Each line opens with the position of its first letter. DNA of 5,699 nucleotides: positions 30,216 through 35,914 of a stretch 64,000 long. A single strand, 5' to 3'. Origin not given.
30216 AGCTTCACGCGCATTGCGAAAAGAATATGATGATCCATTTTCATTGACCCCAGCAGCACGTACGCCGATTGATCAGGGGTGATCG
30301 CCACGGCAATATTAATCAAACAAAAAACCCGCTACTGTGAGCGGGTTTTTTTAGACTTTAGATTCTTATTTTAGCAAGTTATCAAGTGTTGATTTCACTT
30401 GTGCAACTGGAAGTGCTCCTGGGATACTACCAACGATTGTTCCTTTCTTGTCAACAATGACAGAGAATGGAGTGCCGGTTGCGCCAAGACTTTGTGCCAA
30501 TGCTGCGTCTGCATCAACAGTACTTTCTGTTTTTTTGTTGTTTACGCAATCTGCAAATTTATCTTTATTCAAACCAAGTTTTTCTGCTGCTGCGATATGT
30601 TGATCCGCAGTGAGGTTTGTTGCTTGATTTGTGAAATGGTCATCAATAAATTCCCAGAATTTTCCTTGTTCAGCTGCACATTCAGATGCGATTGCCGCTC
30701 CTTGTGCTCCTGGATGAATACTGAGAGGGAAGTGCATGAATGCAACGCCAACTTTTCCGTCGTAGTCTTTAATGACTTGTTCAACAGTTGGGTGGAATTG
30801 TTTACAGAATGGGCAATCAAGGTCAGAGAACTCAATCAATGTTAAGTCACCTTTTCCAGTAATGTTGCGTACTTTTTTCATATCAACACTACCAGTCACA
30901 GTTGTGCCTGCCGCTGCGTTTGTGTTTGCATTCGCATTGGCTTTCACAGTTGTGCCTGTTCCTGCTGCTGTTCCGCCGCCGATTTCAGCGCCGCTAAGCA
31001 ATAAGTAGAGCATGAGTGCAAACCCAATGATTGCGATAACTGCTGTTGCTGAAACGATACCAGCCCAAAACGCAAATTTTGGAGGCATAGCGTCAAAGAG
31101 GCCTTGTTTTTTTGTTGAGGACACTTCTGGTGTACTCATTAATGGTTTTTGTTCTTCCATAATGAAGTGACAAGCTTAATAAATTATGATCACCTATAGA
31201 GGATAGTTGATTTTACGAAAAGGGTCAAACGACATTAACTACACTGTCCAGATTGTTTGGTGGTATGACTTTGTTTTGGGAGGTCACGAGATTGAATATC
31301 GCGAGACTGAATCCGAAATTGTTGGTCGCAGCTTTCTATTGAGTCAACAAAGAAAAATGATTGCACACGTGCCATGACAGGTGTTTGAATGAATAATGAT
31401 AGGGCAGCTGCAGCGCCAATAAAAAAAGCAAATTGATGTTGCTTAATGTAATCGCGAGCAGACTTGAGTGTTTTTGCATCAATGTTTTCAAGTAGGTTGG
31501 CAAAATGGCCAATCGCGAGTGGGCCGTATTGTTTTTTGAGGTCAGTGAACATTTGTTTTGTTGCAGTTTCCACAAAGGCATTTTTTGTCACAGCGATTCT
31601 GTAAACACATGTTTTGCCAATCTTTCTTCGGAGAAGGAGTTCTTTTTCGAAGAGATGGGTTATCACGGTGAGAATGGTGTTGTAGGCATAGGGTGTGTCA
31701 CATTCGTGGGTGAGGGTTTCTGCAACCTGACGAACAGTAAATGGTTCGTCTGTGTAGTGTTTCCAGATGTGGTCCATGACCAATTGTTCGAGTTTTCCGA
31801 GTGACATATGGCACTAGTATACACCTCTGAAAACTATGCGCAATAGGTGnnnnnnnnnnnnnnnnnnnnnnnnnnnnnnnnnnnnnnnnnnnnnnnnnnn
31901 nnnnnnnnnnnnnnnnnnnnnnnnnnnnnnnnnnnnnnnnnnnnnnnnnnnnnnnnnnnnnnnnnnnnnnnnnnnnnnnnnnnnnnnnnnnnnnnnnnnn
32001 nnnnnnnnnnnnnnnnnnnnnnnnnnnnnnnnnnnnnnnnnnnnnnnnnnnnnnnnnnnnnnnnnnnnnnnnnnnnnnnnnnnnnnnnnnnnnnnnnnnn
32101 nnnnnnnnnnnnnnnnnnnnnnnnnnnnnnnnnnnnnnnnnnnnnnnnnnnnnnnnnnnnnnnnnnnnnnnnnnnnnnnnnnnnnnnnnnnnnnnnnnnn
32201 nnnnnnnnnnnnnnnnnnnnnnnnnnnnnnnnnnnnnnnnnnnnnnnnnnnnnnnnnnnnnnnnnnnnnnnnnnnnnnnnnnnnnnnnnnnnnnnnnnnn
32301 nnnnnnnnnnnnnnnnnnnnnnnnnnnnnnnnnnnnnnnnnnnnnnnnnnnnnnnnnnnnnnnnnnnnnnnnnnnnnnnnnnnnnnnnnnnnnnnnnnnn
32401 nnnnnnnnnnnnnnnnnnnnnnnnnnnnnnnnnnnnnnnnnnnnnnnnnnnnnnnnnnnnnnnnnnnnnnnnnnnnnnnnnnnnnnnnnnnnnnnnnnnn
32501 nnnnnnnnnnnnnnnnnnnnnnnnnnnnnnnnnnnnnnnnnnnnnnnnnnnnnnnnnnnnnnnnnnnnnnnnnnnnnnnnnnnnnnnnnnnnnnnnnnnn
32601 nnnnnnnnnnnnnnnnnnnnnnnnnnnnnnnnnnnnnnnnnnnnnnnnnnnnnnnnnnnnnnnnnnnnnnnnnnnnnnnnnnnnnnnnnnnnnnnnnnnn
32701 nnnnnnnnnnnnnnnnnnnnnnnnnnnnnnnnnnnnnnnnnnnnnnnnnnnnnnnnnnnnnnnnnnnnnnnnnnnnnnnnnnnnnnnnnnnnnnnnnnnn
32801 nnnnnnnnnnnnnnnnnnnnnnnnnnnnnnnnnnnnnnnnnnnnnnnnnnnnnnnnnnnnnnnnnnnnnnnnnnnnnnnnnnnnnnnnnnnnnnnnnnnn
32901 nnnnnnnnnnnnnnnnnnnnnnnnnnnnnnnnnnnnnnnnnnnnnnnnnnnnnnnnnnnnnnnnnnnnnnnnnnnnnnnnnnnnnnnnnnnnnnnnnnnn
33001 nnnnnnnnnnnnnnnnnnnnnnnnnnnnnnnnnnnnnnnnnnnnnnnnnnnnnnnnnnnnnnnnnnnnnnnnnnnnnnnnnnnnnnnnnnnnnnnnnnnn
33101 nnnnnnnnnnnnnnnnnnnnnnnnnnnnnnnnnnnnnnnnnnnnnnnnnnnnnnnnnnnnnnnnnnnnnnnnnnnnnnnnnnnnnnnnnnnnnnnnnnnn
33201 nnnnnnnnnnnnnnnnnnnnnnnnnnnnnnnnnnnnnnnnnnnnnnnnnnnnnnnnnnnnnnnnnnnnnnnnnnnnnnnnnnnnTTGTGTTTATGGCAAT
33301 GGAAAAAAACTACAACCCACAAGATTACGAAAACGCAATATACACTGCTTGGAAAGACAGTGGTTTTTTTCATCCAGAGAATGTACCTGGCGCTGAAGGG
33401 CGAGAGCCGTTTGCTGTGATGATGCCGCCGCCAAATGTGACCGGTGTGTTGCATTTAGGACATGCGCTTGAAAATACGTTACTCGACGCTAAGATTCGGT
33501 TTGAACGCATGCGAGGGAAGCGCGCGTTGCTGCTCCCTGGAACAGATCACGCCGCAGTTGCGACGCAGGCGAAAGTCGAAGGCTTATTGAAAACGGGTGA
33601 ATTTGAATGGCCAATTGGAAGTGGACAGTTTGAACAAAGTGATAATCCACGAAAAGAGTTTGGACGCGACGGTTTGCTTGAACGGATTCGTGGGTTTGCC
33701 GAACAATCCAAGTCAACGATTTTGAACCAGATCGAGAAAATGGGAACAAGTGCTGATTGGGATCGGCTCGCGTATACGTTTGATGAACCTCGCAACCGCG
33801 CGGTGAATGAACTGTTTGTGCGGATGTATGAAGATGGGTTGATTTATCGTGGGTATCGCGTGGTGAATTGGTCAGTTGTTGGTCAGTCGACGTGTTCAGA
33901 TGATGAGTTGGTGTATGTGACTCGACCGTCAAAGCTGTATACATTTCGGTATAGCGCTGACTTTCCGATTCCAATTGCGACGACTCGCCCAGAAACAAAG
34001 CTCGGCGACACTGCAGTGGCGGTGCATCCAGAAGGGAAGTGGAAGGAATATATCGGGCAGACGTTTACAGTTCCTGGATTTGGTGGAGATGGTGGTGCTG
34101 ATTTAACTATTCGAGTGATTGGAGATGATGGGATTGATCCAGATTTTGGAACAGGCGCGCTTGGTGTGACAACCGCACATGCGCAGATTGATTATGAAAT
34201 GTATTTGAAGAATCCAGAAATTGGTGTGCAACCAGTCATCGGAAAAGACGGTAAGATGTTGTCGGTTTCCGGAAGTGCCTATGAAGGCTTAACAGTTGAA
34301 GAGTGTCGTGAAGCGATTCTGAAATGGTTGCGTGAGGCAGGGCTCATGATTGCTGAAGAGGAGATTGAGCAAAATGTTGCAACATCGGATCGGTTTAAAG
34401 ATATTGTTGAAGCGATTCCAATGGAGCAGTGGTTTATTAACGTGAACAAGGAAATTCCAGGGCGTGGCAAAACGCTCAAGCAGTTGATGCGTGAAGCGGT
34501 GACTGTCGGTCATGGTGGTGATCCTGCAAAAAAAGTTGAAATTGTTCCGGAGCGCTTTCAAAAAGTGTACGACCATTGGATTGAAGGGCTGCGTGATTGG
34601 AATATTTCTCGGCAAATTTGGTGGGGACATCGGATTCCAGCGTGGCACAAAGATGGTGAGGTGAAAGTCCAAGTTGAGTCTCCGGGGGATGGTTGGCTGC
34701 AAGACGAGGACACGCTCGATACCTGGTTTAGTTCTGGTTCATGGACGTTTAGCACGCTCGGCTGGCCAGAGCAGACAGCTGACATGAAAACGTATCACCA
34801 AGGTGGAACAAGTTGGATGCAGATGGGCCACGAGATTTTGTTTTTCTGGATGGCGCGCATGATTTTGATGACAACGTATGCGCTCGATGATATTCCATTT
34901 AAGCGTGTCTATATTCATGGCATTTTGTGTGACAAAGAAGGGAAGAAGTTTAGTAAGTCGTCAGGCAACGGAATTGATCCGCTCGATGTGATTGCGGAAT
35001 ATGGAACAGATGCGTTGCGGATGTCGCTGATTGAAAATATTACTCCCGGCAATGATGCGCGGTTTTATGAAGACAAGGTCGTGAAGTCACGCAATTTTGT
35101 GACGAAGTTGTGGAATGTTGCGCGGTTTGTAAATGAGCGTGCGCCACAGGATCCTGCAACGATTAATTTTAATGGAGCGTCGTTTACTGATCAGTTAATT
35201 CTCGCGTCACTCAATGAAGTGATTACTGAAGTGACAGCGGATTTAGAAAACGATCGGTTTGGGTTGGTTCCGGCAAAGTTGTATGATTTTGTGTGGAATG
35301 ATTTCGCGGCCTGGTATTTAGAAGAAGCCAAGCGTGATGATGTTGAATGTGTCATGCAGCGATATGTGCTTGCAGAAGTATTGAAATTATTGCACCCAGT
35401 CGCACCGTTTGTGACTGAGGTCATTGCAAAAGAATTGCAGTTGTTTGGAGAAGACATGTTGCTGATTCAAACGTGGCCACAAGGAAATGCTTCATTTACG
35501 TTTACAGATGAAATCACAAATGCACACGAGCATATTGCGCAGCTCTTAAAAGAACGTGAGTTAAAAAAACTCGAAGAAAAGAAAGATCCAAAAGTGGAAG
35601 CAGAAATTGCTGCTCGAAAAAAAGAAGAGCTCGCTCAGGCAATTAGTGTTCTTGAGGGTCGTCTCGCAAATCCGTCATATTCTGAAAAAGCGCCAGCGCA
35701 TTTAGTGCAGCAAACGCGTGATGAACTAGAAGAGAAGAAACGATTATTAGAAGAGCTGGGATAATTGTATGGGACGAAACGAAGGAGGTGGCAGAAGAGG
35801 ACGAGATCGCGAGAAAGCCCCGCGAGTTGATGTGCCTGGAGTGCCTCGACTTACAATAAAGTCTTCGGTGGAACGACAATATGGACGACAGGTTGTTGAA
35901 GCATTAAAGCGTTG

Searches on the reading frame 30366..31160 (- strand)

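Call 18: search_protein_families(library=pfam, proteins=[window:30366-31160:-])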
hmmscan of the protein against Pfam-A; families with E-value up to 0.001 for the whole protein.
window:30366-31160:- (264 aa): 6 families
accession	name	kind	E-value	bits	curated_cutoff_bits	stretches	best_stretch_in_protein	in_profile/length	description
PF13462.12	Thioredoxin_4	-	7.3e-20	72.2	23.2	1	106-239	15-148/165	Thioredoxin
PF01323.26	DSBA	-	1.8e-18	67.5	25.6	2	158-258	95-189/191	DSBA-like thioredoxin domain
PF13098.12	Thioredoxin_2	-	6.3e-12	46.2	27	1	102-257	3-102/104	Thioredoxin-like domain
PF08534.16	Redoxin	-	5.9e-05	23.3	26.6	0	115-258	40-143/148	Redoxin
PF13905.12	Thioredoxin_8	-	0.00011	22.9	27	0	104-139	1-36/94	Thioredoxin-like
PF00085.26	Thioredoxin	-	0.00056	20.3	23.5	0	103-140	17-54/103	Thioredoxin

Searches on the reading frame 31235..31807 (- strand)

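Call 18: search_protein_families(library=pfam, proteins=[window:31235-31807:-])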
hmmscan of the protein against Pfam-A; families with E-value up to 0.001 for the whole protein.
window:31235-31807:- (190 aa): 1 family
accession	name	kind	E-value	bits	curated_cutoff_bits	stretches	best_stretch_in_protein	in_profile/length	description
PF03965.22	Penicillinase_R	-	2.7e-17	63.6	22.6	1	3-117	1-109/115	Penicillinase repressor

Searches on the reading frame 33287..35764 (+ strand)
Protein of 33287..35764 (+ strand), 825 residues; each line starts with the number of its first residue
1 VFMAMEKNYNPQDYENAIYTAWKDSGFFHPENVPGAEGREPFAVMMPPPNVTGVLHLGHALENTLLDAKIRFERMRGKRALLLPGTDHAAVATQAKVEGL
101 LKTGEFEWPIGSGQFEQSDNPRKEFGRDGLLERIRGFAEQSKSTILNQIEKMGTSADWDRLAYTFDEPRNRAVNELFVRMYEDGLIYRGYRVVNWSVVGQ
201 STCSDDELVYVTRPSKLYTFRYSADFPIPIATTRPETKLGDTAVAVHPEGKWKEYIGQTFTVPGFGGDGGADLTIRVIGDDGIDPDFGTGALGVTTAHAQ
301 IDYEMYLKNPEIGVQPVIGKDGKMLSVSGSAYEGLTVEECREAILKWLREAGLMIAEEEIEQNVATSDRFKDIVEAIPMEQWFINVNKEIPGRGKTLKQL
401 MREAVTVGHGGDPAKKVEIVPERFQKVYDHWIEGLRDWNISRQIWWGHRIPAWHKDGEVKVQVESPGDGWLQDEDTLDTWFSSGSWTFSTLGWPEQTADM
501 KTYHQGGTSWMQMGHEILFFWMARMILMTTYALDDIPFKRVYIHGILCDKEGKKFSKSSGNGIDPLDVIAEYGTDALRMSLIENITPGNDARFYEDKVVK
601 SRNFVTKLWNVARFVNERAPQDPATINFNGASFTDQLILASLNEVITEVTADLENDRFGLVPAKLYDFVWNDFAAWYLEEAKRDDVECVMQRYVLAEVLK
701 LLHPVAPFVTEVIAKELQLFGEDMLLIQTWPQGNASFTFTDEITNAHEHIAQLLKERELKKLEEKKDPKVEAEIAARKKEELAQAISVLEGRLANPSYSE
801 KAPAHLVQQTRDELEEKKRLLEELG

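Call 20: search_protein_families(library=pfam, proteins=[window:33287-35764:+])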
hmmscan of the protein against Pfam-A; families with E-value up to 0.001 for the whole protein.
window:33287-35764:+ (825 aa): 4 families
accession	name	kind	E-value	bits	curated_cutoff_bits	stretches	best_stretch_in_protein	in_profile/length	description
PF00133.28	tRNA-synt_1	-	1.1e-101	341.1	22.7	2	18-461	2-254/414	tRNA synthetases class I (I, L, M and V)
PF08264.19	Anticodon_1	-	1.9e-22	80.2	25.1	1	635-763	1-139/148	Anticodon-binding domain of tRNA ligase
PF09334.17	tRNA-synt_1g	-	4.7e-19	68.9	20.1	2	420-603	206-376/391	tRNA synthetases class I (M)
PF10458.14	Val_tRNA-synt_C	-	1.2e-05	25.9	25.9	1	781-819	15-53/66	Valyl tRNA synthetase tRNA binding arm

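Call 37: find_homologous_proteins(query=window:33287-35761:+, max_evalue=1e-50)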
Query window:33287-35761:+ (825 aa): 8000 proteins with E <= 1e-50 among 8000 candidates; the best 120 are listed.
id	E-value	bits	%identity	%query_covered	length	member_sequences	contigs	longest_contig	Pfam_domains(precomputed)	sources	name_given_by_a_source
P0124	0.0e+0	1710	90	99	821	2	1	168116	PF09334.18,PF08264.20,PF00133.29,PF10458.15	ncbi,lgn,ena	-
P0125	0.0e+0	1693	88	100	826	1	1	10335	PF09334.18,PF08264.20,PF00133.29,PF10458.15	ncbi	-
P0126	0.0e+0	1082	58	99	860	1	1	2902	PF09334.18,PF08264.20,PF00133.29,PF10458.15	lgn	-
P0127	0.0e+0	1051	55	99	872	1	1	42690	PF09334.18,PF08264.20,PF00133.29,PF10458.15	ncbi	ncbi:valine--tRNA ligase [Patescibacteria group bacterium]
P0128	0.0e+0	1040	59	96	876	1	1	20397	PF09334.18,PF08264.20,PF00133.29,PF10458.15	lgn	-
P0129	0.0e+0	1022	55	99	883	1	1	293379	PF09334.18,PF08264.20,PF00133.29,PF10458.15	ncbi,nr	ncbi:MAG: valine--tRNA ligase [Candidatus Kerfeldbacteria bacterium]|nr:valine--tRNA ligase [Candida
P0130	0.0e+0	1016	54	99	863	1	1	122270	PF09334.18,PF08264.20,PF00133.29,PF10458.15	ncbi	-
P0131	0.0e+0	1015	61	88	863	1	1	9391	PF09334.18,PF08264.20,PF00133.29,PF10458.15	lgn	-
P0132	0.0e+0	1012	55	99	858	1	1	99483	PF09334.18,PF08264.20,PF00133.29,PF10458.15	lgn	-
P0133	0.0e+0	1011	55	99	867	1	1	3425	PF09334.18,PF08264.20,PF00133.29,PF10458.15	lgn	-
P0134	1.4e-296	1004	67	55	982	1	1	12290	PF09334.18,PF08264.20,PF00133.29,PF10458.15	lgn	-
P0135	4.0e-296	1003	55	99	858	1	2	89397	PF09334.18,PF08264.20,PF00133.29,PF10458.15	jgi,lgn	jgi:valyl-tRNA synthetase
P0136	1.1e-295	1001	55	99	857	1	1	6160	PF09334.18,PF08264.20,PF00133.29,PF10458.15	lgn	-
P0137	1.4e-295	1001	56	99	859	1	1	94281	PF09334.18,PF08264.20,PF00133.29,PF10458.15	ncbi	ncbi:MAG: valine--tRNA ligase [Candidatus Kerfeldbacteria bacterium]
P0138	1.8e-295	1001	59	89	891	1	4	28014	PF09334.18,PF08264.20,PF00133.29,PF10458.15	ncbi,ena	-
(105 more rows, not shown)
